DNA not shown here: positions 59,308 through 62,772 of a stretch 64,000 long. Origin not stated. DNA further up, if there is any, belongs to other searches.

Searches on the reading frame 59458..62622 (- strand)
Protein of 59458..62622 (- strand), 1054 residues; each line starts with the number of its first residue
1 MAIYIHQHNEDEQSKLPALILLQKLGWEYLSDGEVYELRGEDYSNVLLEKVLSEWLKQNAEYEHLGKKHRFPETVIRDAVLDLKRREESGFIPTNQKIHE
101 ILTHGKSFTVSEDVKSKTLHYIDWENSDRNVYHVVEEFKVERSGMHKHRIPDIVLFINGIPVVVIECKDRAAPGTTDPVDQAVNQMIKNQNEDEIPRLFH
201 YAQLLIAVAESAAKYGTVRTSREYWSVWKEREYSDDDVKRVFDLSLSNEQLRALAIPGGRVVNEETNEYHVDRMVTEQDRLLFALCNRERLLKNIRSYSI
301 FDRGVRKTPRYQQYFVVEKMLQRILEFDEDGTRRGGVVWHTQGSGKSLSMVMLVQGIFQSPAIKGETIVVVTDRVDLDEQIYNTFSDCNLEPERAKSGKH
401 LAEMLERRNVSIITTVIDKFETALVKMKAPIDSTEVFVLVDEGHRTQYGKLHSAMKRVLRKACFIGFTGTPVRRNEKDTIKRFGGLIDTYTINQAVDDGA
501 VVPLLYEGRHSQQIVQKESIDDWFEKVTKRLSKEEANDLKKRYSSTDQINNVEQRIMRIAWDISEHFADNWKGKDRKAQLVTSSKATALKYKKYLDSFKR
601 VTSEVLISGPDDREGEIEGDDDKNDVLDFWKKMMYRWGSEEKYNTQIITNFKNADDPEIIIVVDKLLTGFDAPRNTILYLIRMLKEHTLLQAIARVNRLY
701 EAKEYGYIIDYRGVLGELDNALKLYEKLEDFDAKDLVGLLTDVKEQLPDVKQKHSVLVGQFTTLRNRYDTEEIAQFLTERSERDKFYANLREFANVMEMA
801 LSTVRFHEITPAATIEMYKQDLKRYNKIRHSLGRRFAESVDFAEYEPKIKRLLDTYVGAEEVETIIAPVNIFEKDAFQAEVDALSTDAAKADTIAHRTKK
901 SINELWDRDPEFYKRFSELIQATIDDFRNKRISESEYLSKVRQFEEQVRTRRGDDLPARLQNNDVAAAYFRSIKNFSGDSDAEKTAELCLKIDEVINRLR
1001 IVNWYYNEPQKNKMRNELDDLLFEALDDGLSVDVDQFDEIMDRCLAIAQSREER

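Call 9: search_protein_families(library=pfam, proteins=[window:59458-62622:-], max_evalue=0.001)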
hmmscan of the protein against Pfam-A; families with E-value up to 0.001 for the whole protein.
window:59458-62622:- (1054 aa): 5 families
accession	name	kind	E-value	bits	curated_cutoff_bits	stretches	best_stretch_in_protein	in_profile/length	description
PF18766.7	SWI2_SNF2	-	1.3e-78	264.1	26.7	1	312-536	1-220/221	SWI2/SNF2 ATPase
PF04313.20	HSDR_N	-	3.7e-37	128.5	25.1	1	9-223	3-197/198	Type I restriction enzyme R protein N terminus (HSDR_N)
PF22679.2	T1R_D3-like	-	4.3e-21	76.4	27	1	618-712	57-157/158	Type I restriction enzyme subunit R domain 3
PF04851.21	ResIII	-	1.4e-19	71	22.5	1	308-473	3-164/164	Type III restriction enzyme, res subunit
PF11867.13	T1RH-like_C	-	1.1e-06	28.7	26.8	1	810-1023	81-303/329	Type I restriction enzyme HindI endonuclease subunit-like, C-terminal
